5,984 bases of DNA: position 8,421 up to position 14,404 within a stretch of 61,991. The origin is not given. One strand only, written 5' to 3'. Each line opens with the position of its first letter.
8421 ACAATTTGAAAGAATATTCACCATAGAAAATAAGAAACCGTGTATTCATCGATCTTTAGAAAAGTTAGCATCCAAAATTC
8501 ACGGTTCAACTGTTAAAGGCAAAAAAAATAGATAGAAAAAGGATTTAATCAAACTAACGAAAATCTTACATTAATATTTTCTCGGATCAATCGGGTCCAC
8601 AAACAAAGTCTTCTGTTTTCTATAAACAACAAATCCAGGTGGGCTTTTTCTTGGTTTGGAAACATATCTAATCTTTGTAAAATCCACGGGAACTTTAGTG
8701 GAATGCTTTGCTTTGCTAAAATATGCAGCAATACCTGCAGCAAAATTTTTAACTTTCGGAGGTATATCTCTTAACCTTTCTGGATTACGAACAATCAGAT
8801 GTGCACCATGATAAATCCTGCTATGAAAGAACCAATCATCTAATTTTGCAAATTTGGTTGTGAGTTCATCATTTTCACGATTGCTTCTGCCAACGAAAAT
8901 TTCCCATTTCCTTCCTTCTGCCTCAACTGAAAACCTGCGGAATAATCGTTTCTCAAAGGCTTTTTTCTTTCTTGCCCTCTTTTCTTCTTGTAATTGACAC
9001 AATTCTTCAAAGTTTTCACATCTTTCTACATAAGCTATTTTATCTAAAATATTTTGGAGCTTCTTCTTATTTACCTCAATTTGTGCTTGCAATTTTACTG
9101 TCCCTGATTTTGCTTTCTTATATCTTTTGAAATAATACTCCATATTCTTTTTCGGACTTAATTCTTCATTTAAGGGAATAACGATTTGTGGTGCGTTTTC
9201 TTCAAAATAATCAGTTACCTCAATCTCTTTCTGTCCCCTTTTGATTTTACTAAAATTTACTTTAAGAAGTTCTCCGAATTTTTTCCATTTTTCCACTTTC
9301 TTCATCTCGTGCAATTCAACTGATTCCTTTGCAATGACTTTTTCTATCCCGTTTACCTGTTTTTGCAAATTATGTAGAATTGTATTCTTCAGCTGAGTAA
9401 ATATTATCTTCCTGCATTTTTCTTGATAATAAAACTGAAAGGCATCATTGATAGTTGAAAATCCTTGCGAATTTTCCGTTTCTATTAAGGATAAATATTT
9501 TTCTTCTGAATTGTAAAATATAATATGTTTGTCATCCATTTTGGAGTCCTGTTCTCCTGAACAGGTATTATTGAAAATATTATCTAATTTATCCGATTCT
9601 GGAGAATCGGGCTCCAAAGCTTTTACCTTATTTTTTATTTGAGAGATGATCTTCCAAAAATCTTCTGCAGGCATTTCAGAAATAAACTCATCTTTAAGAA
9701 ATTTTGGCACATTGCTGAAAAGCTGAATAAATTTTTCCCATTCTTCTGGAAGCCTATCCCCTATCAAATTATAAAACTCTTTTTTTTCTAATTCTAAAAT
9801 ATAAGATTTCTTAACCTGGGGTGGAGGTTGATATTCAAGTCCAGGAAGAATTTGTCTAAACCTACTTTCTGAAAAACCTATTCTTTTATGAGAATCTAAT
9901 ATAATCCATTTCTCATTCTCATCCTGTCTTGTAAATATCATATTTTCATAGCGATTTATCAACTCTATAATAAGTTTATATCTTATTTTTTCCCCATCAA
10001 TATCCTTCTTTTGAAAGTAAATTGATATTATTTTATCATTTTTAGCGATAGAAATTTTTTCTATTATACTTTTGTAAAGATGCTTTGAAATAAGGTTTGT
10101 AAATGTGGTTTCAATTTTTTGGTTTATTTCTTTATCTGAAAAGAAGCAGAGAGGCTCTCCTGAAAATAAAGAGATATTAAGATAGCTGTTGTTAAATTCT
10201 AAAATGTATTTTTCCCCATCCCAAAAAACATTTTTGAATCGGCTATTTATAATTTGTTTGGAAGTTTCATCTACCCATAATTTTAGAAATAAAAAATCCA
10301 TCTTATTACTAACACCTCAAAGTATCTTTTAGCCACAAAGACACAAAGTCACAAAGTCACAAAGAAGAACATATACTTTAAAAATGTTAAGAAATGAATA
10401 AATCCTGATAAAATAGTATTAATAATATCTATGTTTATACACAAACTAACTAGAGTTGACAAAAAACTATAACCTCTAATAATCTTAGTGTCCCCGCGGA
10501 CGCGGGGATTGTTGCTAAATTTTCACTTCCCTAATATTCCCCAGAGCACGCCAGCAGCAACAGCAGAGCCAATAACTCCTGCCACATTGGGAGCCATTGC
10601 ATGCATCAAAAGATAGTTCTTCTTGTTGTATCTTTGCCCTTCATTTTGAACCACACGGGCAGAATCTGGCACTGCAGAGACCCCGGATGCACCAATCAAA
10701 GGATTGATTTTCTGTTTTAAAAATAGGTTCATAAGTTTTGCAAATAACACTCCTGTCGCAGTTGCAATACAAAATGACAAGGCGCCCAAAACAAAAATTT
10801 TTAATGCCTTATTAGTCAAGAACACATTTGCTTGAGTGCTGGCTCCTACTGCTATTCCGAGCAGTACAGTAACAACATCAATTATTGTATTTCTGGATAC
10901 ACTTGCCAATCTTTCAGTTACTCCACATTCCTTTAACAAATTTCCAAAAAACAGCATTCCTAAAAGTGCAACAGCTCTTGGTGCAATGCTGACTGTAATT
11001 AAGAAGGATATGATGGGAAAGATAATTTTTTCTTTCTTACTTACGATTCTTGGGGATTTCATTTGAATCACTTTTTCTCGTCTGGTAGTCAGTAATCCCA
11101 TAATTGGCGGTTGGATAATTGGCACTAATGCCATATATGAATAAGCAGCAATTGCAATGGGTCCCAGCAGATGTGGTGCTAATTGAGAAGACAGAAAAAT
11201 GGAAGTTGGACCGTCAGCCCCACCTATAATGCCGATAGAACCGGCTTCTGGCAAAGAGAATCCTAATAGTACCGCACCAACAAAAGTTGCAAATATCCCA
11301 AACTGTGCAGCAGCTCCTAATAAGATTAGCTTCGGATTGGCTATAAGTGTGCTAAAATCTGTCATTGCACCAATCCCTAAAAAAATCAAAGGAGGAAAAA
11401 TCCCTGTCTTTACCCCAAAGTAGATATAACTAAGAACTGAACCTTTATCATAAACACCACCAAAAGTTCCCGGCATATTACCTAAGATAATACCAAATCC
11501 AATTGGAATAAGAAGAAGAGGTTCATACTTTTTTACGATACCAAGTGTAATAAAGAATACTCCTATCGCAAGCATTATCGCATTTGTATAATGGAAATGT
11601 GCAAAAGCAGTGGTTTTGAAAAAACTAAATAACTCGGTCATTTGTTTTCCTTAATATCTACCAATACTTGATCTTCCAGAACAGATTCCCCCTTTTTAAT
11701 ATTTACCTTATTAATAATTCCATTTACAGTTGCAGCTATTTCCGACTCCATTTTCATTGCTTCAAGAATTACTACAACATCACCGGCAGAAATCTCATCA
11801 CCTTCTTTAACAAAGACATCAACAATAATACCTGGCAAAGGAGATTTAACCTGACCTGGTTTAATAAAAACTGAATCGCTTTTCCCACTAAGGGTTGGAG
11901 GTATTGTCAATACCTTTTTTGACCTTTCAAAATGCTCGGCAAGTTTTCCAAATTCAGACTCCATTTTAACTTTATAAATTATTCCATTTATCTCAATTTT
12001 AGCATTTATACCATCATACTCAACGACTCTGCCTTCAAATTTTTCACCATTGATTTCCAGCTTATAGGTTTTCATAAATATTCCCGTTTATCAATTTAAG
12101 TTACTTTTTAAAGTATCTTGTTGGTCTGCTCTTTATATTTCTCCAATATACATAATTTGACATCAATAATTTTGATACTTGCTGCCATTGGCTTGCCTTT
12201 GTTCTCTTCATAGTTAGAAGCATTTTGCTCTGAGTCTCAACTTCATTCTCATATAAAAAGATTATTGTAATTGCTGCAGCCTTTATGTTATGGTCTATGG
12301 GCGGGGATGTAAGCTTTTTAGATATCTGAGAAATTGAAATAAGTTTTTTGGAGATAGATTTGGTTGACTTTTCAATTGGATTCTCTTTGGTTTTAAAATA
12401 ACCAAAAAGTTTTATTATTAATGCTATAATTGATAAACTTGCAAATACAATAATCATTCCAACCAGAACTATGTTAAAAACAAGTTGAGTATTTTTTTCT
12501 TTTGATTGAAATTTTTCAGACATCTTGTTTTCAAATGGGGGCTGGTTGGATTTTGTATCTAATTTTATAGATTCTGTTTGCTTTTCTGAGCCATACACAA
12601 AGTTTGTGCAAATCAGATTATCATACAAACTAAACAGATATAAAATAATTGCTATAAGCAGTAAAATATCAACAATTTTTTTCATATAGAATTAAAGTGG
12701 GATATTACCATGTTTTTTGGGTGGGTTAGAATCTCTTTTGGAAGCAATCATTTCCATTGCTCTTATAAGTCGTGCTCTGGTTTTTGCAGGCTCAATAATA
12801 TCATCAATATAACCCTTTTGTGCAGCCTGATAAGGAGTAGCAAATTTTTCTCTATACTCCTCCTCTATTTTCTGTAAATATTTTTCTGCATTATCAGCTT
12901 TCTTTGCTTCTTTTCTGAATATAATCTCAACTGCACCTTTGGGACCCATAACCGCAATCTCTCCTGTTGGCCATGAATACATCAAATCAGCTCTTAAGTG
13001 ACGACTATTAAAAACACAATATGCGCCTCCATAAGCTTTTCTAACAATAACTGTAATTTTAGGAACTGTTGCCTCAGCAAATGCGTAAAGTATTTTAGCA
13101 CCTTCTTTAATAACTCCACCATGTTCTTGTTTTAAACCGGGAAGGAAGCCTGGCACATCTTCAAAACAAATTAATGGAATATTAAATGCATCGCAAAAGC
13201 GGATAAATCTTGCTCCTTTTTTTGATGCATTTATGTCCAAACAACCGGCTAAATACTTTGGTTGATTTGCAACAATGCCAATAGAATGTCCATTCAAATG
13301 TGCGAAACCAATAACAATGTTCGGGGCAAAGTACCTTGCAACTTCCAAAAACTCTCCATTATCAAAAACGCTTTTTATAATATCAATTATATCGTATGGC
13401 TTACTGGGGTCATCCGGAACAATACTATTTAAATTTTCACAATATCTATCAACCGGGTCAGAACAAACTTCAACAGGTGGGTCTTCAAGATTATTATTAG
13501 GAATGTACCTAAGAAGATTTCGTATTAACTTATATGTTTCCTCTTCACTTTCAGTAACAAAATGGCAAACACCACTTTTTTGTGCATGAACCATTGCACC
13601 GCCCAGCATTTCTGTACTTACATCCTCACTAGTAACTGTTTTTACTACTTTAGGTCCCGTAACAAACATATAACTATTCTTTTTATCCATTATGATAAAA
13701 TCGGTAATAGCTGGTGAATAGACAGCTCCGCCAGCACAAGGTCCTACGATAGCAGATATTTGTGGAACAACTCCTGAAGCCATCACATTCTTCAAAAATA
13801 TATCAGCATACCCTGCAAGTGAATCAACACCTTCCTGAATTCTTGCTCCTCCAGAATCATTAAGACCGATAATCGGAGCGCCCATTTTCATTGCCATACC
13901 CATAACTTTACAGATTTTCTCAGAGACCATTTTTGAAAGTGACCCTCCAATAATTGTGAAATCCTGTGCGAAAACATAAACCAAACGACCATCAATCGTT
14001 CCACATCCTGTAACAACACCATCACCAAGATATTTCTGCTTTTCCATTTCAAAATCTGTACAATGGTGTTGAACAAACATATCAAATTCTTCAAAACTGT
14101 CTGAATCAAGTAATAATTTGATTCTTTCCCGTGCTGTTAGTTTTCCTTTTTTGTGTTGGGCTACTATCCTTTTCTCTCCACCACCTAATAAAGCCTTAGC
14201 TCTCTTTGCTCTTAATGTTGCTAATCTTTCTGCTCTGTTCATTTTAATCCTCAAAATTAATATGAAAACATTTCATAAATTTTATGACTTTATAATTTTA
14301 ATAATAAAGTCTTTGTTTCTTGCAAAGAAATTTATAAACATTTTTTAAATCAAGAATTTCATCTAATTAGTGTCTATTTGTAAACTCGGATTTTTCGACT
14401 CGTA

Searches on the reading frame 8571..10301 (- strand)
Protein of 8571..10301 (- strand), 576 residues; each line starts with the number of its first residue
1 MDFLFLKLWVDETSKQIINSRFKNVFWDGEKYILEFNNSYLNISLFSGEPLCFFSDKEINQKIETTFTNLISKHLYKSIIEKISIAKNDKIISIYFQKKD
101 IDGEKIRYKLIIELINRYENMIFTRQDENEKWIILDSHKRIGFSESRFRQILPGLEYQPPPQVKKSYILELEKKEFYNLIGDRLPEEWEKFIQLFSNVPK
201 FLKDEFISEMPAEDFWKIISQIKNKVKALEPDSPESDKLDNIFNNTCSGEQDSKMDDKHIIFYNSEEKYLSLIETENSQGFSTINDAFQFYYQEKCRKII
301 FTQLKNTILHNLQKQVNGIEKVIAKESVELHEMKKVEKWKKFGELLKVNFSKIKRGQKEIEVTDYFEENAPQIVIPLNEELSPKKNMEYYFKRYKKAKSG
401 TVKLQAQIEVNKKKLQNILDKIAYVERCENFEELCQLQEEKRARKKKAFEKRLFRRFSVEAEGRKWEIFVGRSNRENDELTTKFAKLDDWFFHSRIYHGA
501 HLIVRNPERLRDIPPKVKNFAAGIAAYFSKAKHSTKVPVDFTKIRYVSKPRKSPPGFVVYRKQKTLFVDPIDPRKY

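Call 52: search_protein_families(library=pfam, proteins=[window:8571-10301:-], max_evalue=1e-8)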
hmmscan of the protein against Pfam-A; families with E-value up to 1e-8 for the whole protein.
window:8571-10301:- (576 aa): 2 families
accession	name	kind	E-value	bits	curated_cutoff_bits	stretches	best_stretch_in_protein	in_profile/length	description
PF05833.16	NFACT_N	-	2.7e-59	201.6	31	1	2-440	1-436/456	NFACT N-terminal and middle domains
PF05670.18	NFACT-R_1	-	1.3e-09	39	29.8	1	466-552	11-98/112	NFACT protein RNA binding domain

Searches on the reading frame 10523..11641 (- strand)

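Call 52: search_protein_families(library=pfam, proteins=[window:10523-11641:-], max_evalue=1e-8)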
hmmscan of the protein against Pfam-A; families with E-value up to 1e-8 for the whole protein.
window:10523-11641:- (372 aa): 1 family
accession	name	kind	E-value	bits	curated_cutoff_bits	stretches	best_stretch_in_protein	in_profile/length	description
PF03977.18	OAD_beta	-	2.1e-151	504.3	31.6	1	20-369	2-348/349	Na+-transporting oxaloacetate decarboxylase beta subunit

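Call 54: search_protein_families(library=ncbifam, proteins=[window:10523-11641:-], max_evalue=1e-20)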
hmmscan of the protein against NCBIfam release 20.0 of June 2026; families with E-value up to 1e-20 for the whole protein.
window:10523-11641:- (372 aa): 5 families
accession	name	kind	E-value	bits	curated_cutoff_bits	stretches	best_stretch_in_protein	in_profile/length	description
TIGR01109.1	Na_pump_decarbB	subfamily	3.8e-146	486.7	190.6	1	20-365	2-354/354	sodium ion-translocating decarboxylase subunit beta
NF012020.0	PRK15476.1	subfamily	2.5e-119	399.2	820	1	69-366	122-426/433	oxaloacetate decarboxylase subunit beta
NF012021.0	PRK15477.1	subfamily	1e-118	397.2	824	1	69-366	122-426/433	oxaloacetate decarboxylase subunit beta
NF012019.0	PRK15475.1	subfamily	2.6e-118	395.9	822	1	69-366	122-426/433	oxaloacetate decarboxylase subunit beta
TIGR03136.1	malonate_biotin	equivalog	2.5e-43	148.9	596.9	1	75-367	100-393/399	Na+-transporting malonate decarboxylase, carboxybiotin decarboxylase subunit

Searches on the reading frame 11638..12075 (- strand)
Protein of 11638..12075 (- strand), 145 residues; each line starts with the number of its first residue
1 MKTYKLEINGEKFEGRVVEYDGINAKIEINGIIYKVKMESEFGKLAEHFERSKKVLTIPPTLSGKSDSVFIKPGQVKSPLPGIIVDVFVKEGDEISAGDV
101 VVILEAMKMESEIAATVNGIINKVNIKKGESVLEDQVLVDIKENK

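Call 66: search_protein_families(library=pfam, proteins=[window:11638-12075:-], max_evalue=0.00001)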
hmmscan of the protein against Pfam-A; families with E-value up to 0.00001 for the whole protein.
window:11638-12075:- (145 aa): 2 families
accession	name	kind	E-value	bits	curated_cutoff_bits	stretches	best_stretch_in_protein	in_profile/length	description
PF00364.28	Biotin_lipoyl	-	1.1e-17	64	22.1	1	75-141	2-73/73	Biotin-requiring enzyme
PF13533.13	Biotin_lipoyl_2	-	2.2e-10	40.5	29.8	1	75-100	2-27/32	Biotin-lipoyl like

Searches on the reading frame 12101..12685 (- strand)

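Call 66: search_protein_families(library=pfam, proteins=[window:12101-12685:-], max_evalue=0.00001)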
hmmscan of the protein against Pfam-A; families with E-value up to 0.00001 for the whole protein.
window:12101-12685:- (194 aa): 1 family
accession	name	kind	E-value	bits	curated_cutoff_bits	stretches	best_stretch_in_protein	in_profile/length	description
PF04277.18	OAD_gamma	-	1.2e-06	29.6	27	1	71-114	5-48/76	Oxaloacetate decarboxylase, gamma chain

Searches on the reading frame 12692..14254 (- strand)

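Call 52: search_protein_families(library=pfam, proteins=[window:12692-14254:-], max_evalue=1e-8)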
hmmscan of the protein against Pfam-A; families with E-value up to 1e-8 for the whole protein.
window:12692-14254:- (520 aa): 2 families
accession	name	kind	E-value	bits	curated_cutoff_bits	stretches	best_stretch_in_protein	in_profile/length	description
PF01039.27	Carboxyl_trans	-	2.9e-194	646.7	22.3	1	33-518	2-493/493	Carboxyl transferase domain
PF03255.19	ACCA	-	5.6e-14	52.5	23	1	289-458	68-243/310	Acetyl co-enzyme A carboxylase carboxyltransferase-like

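Call 54: search_protein_families(library=ncbifam, proteins=[window:12692-14254:-], max_evalue=1e-20)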
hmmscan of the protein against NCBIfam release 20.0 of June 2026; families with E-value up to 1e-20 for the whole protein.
window:12692-14254:- (520 aa): 4 families
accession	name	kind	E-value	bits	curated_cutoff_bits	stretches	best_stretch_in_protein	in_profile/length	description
TIGR01117.1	mmdA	subfamily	2.4e-246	818.5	998.8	1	10-520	2-512/512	methylmalonyl-CoA decarboxylase subunit alpha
TIGR00515.1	accD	equivalog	1.1e-22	80.8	317.45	0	38-212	56-243/285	acetyl-CoA carboxylase, carboxyltransferase subunit beta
NF005530.0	PRK07189.1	equivalog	8.2e-22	77.7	228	0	38-207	15-192/303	biotin-independent malonate decarboxylase subunit beta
TIGR03133.1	malonate_beta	equivalog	3e-21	75.9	278.15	0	39-208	6-183/274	biotin-independent malonate decarboxylase subunit beta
